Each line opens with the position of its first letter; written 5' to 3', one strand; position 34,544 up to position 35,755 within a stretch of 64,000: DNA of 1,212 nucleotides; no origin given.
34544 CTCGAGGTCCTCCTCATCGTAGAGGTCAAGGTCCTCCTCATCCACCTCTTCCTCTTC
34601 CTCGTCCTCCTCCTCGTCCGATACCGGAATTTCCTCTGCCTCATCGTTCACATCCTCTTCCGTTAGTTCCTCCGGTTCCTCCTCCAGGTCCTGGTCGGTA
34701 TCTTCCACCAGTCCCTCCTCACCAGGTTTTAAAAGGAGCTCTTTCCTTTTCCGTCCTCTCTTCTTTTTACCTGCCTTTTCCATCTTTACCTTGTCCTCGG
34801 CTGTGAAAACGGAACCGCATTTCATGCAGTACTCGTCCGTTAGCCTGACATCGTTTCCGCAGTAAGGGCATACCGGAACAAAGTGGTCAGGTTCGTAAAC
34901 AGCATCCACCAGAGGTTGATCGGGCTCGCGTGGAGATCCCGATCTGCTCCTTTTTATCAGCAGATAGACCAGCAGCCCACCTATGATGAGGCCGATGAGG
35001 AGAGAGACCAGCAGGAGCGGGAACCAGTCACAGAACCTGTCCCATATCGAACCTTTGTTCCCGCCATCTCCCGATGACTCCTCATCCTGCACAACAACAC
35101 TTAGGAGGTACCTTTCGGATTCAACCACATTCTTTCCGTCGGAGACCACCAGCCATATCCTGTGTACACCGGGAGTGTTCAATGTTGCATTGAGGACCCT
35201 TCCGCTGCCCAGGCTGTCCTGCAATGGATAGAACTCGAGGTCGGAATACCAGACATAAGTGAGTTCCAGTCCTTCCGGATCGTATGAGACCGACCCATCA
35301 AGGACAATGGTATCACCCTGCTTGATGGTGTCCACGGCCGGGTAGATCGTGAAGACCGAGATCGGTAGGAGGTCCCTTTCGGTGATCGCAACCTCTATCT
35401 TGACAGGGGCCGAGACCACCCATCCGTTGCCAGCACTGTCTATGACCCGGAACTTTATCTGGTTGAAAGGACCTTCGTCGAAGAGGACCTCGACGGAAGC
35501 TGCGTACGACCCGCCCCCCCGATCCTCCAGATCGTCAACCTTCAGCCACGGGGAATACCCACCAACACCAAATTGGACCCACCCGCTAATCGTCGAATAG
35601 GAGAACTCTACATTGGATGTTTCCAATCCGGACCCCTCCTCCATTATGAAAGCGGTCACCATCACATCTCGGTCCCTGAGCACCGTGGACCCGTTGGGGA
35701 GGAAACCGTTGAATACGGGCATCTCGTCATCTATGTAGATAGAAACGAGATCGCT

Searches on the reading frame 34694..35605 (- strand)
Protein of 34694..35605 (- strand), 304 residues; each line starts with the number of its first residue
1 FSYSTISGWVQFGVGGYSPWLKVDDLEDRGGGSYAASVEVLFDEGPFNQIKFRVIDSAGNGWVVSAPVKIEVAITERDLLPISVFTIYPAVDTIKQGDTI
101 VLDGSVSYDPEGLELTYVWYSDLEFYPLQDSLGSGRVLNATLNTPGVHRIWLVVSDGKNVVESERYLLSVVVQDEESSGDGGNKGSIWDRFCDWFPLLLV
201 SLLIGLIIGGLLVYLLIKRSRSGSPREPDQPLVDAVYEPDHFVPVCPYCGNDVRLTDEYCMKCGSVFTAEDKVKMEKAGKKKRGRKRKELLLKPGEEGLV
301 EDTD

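Call 15: find_homologous_proteins(query=window:34694-35605:-, max_evalue=0.001)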
Query seq(304 aa) (304 aa): 3 proteins with E <= 0.001 among 2026 candidates.
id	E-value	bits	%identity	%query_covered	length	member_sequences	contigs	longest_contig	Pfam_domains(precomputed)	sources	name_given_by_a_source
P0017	7.3e-109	382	60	89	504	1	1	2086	-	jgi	jgi:hypothetical protein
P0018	9.5e-105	368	56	88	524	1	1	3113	PF13240.12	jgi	jgi:hypothetical protein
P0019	1.2e-85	306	51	93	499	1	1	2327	-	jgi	-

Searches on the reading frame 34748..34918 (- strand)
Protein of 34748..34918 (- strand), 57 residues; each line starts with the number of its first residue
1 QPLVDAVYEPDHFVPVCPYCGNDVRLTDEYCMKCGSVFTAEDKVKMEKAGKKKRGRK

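Call 28: search_protein_families(library=pfam, alignment_id=A4, max_evalue=1)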
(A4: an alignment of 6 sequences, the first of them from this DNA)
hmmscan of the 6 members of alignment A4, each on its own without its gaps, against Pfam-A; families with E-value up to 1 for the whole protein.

A. member 1, seq(57 aa): 22 families
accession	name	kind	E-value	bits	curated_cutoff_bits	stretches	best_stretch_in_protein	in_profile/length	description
PF13240.11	Zn_Ribbon_1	-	1.1e-06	28.7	25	1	17-36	2-21/23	zinc-ribbon domain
PF12773.13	DZR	-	0.00058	20.4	27.3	1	16-35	26-45/45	Double zinc ribbon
PF13248.11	Zn_ribbon_3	-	0.00094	19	27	1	17-38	5-26/26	zinc-ribbon domain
PF18912.6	DZR_2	-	0.0016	18.7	27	1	16-40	23-48/56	Double zinc ribbon domain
PF17032.10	Zn_ribbon_15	-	0.0035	18.6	28.9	1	11-35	49-73/73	zinc-ribbon family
PF09723.15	Zn_ribbon_8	-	0.008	16.6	34.4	0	31-47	8-23/41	Zinc ribbon domain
PF22747.2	Zn_ribbon_DUF2089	-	0.0094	16.5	27.6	1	17-37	1-21/32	DUF2089 zinc ribbon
PF01363.27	FYVE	-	0.016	15.8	27.8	1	9-41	3-37/67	FYVE zinc finger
PF08271.17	Zn_Ribbon_TF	-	0.018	15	29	1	16-41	2-32/43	TFIIB zinc-binding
PF08792.16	A2L_zn_ribbon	-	0.032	14.4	22.9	1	16-39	5-32/33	A2L zinc ribbon domain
PF21344.3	Zn_ribbon_LysW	-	0.038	14.1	27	1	17-29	3-15/46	Alpha-aminoadipate carrier protein LysW-like, globular domain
PF14369.11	Zn_ribbon_19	-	0.05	14.2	30.8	0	11-23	18-30/35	zinc-ribbon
PF10601.15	zf-LITAF-like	-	0.057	14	23.8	1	16-38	44-66/70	LITAF-like zinc ribbon domain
PF14353.12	CpXC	-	0.071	13.5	25.4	0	4-29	27-52/121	CpXC protein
PF13719.11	Zn_ribbon_5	-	0.076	13.2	29.3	1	17-40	5-37/37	zinc-ribbon domain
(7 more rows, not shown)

B. families by the number of members that match (of 6 scanned): 43 families (the first 25 are shown)
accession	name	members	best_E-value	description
PF13240.11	Zn_Ribbon_1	6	9.9e-07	zinc-ribbon domain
PF13248.11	Zn_ribbon_3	6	0.00014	zinc-ribbon domain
PF12773.13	DZR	6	0.00021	Double zinc ribbon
PF18912.6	DZR_2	6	0.00028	Double zinc ribbon domain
PF17032.10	Zn_ribbon_15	6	0.0032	zinc-ribbon family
PF08271.17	Zn_Ribbon_TF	6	0.0046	TFIIB zinc-binding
PF08792.16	A2L_zn_ribbon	6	0.032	A2L zinc ribbon domain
PF22747.2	Zn_ribbon_DUF2089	5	0.0079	DUF2089 zinc ribbon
PF24460.1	DUF7575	5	0.021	Domain of unknown function (DUF7575)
PF24463.1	DUF7577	5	0.026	Domain of unknown function (DUF7577)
PF13719.11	Zn_ribbon_5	5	0.029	zinc-ribbon domain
PF09723.15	Zn_ribbon_8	4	0.0017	Zinc ribbon domain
PF14354.12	Lar_restr_allev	4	0.0017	Restriction alleviation protein Lar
PF12172.15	zf-ChsH2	4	0.013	ChsH2, rubredoxin-like zinc ribbon domain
PF01363.27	FYVE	4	0.015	FYVE zinc finger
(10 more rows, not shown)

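Call 56: search_solved_structures(query=A4, max_evalue=1)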
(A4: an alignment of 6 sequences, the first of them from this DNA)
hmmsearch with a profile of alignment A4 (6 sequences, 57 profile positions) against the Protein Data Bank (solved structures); distinct sequences matched with E-value up to 1: 12.
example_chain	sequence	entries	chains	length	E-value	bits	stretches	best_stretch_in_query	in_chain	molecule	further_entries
5li0_4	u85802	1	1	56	0.014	18.3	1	14-36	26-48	50S ribosomal protein L32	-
4wce_Z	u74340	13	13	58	0.019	17.9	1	14-36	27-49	50S ribosomal protein L32 | Large ribosomal subunit protein bL32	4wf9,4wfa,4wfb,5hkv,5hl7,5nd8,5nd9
1j08_A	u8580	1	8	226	0.14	15.1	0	13-29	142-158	glutaredoxin-like protein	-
1a8l_A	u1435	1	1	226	0.16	15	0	13-29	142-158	PROTEIN DISULFIDE OXIDOREDUCTASE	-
36ro_P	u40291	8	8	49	0.34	13.9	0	17-23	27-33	DNA-directed RNA polymerase subunit Rpo12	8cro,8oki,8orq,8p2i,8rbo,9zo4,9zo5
9y9c_OA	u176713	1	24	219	0.59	13.2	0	5-25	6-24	DUF4145 domain-containing protein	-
9sra_Bi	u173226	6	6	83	0.65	13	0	16-39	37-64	Large ribosomal subunit protein eL43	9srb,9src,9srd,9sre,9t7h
4qiw_P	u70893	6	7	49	0.66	13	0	16-23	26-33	DNA-directed RNA polymerase subunit P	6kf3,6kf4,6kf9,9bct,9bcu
3wwl_A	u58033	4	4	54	0.73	12.9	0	14-27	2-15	Alpha-aminoadipate carrier protein LysW | OrfF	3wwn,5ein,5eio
8hku_L37A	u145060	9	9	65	0.73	12.9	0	11-36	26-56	50S ribosomal protein L37Ae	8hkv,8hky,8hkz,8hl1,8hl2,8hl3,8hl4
5k2m_E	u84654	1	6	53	0.89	12.6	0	16-26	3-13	Probable lysine biosynthesis protein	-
2k5c_A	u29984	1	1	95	0.95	12.5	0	10-23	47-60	uncharacterized protein PF0385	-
